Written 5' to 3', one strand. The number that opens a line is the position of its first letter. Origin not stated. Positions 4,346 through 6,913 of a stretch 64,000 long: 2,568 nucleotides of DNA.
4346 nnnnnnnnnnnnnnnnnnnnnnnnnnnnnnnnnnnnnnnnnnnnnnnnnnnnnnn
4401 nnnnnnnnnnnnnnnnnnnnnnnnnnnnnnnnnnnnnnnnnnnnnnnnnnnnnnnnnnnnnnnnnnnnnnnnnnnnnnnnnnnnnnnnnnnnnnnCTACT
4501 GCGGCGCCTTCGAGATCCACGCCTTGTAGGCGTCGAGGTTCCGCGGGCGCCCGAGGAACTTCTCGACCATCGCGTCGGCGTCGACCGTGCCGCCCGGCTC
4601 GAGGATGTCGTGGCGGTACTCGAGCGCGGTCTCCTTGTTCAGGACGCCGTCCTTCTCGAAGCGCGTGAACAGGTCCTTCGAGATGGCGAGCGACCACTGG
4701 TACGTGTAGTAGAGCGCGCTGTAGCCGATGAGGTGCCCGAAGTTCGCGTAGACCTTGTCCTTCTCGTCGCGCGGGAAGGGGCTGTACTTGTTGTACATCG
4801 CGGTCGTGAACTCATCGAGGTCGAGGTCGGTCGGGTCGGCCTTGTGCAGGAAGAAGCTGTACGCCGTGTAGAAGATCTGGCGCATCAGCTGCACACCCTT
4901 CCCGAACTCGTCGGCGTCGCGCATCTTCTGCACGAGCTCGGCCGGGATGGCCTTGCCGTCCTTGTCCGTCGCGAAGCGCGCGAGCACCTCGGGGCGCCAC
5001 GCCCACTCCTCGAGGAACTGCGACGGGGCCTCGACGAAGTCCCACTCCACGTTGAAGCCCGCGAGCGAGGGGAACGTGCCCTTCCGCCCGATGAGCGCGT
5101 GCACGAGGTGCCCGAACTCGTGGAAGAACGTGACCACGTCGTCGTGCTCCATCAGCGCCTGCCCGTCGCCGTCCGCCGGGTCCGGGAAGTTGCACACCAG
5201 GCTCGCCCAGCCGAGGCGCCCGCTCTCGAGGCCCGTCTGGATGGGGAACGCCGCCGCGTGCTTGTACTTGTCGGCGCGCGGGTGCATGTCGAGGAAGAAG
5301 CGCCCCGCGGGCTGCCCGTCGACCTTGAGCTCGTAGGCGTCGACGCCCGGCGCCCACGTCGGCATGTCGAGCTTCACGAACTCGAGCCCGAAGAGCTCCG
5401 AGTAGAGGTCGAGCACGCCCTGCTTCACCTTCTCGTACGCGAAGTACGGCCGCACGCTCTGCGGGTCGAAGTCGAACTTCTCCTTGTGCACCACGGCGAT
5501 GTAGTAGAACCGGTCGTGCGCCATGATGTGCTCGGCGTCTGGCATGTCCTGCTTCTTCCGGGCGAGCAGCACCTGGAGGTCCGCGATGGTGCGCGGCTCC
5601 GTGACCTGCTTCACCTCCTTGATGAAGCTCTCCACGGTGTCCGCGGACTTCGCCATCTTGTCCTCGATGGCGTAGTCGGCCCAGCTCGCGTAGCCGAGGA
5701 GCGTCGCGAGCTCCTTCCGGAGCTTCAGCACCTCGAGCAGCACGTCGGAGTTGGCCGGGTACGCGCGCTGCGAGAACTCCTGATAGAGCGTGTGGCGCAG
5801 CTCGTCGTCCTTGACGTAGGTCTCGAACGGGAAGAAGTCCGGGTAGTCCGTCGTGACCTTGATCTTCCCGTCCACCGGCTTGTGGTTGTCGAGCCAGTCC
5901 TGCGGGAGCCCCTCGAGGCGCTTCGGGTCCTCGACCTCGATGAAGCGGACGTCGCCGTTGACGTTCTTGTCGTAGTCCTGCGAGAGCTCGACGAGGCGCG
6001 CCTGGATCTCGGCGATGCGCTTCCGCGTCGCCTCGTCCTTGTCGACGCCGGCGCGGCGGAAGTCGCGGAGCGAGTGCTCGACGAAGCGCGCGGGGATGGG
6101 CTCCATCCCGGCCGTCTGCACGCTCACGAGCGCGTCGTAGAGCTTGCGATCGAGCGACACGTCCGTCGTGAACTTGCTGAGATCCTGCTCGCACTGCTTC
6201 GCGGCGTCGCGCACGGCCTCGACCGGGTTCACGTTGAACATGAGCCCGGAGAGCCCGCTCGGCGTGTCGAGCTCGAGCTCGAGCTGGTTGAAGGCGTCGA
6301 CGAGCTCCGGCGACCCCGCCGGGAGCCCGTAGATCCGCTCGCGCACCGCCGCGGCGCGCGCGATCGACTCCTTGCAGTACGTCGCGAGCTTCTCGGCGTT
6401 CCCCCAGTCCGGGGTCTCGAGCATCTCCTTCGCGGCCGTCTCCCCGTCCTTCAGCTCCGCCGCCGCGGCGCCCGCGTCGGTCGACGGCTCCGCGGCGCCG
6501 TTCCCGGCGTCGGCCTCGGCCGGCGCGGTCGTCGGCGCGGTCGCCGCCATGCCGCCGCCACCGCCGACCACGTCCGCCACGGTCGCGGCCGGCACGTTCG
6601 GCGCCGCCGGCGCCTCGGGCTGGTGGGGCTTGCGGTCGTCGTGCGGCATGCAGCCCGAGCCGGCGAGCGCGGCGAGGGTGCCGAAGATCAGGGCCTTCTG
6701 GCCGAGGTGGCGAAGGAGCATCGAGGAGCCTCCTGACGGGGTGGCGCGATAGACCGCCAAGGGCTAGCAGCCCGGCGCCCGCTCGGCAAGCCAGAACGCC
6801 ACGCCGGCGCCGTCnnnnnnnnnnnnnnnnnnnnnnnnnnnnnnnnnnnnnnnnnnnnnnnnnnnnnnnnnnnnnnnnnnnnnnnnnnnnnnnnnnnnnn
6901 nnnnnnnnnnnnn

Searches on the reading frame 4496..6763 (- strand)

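Call 42: search_protein_families(library=pfam, proteins=[window:4496-6763:-], max_evalue=0.001)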
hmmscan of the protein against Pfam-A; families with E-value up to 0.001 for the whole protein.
window:4496-6763:- (755 aa): 1 family
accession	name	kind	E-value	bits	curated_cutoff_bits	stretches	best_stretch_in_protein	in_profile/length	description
PF01432.26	Peptidase_M3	-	1.1e-105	355.1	27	1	315-747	3-452/457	Peptidase family M3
